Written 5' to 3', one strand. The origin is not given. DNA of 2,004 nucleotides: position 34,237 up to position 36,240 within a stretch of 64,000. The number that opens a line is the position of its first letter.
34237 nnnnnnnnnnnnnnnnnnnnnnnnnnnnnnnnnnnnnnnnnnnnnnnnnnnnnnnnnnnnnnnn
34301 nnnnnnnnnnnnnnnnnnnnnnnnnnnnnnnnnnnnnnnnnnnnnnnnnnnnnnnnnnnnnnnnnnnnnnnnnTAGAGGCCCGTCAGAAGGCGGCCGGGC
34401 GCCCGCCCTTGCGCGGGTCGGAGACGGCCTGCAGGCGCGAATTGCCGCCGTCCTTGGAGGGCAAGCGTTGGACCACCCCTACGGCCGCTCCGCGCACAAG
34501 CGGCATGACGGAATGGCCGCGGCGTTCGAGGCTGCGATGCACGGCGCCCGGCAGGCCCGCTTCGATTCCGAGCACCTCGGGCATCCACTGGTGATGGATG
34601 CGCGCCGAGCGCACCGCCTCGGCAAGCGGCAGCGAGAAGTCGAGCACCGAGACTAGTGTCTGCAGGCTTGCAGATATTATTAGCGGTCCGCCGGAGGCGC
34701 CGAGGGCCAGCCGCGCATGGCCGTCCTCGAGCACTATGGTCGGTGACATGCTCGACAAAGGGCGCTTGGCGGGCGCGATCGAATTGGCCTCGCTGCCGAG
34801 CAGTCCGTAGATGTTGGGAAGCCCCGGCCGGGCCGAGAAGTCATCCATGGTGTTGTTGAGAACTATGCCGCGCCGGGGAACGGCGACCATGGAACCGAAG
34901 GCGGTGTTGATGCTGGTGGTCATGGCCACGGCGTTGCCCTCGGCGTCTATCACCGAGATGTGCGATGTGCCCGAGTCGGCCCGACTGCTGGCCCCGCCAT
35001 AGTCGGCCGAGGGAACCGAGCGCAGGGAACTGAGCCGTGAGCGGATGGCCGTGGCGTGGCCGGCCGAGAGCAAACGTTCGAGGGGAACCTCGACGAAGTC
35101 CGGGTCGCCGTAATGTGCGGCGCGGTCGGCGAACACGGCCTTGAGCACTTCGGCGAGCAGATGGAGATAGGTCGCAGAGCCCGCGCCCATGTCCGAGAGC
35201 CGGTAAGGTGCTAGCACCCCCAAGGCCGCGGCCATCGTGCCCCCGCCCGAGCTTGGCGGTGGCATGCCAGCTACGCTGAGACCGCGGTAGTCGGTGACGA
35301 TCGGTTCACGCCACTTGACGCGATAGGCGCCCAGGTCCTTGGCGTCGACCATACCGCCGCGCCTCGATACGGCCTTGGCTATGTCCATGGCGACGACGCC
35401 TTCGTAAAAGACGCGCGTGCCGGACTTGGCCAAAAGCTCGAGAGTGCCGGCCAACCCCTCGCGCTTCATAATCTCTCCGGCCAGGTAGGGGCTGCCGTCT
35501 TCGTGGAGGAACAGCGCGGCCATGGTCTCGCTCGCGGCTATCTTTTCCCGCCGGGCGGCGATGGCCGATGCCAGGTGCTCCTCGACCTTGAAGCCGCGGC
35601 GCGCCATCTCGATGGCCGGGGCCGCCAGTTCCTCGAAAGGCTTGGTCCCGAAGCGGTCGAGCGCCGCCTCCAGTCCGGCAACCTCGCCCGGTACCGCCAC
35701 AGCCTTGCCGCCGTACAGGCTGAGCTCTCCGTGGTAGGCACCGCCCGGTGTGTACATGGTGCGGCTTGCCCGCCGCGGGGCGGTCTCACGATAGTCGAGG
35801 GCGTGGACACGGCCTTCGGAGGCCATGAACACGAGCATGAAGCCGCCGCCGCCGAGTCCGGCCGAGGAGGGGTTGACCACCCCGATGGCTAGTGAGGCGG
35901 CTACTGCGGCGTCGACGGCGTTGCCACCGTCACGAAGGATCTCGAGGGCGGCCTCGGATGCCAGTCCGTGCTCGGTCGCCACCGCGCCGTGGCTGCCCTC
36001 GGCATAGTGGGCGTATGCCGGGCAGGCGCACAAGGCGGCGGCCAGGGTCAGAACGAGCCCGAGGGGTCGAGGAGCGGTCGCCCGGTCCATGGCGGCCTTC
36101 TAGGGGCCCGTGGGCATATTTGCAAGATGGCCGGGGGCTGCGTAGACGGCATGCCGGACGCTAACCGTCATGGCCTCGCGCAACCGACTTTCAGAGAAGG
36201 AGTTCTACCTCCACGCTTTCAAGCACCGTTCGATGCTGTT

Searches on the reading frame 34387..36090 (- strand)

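Call 13: search_protein_families(library=pfam, proteins=[window:34387-36090:-], max_evalue=0.001)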
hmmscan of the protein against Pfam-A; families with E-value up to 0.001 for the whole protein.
window:34387-36090:- (568 aa): 1 family
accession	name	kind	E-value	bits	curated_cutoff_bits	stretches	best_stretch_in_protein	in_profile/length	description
PF01019.26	G_glu_transpept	-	3.5e-170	567.6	27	1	50-563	2-512/512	Gamma-glutamyltranspeptidase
